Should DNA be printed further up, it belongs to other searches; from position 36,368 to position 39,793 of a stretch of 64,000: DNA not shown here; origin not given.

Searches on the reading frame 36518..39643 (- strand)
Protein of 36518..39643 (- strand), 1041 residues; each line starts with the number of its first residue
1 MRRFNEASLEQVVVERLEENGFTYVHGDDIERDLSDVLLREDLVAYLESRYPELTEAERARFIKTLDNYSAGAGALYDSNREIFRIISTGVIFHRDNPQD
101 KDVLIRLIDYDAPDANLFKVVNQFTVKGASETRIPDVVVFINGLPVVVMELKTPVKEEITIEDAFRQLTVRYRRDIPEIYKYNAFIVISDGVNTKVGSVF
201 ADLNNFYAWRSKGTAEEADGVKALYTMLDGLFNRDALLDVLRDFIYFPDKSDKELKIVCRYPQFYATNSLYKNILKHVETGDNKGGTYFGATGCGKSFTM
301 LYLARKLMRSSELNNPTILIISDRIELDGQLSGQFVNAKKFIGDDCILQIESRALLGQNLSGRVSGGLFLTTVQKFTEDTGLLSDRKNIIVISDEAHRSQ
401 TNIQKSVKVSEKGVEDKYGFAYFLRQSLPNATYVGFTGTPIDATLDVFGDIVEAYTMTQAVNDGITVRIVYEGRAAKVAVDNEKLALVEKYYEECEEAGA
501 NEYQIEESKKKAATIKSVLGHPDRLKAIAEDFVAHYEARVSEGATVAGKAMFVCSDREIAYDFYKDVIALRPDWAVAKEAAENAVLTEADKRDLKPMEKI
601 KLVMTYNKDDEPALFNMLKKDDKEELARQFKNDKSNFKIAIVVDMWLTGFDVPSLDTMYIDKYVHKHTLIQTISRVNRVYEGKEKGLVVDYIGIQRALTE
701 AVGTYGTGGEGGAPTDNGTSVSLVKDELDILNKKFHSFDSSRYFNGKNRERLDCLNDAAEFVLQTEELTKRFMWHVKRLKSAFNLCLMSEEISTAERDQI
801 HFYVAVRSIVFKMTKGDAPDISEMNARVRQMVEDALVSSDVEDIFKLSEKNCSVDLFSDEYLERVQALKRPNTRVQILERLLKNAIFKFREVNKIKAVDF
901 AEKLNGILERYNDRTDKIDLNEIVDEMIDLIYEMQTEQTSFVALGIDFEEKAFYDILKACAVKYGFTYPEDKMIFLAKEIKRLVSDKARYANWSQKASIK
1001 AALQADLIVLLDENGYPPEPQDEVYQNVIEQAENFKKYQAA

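Call 11: search_protein_families(library=pfam, proteins=[window:36518-39643:-], max_evalue=0.001)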
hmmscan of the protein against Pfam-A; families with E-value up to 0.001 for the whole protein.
window:36518-39643:- (1041 aa): 6 families
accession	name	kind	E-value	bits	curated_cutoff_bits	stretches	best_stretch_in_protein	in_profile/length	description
PF11867.13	T1RH-like_C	-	8.4e-91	305.2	26.8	1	709-1037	3-328/329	Type I restriction enzyme HindI endonuclease subunit-like, C-terminal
PF18766.7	SWI2_SNF2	-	3.2e-53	181.1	26.7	1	263-497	2-213/221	SWI2/SNF2 ATPase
PF04313.20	HSDR_N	-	1.4e-39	136.5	25.1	1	4-204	2-197/198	Type I restriction enzyme R protein N terminus (HSDR_N)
PF22679.2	T1R_D3-like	-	6.2e-22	79.1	27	1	549-691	4-156/158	Type I restriction enzyme subunit R domain 3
PF04851.21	ResIII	-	1.7e-14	54.5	22.5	1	270-441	11-163/164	Type III restriction enzyme, res subunit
PF00270.35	DEAD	-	8.6e-05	22.8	26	1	290-408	21-139/167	DEAD/DEAH box helicase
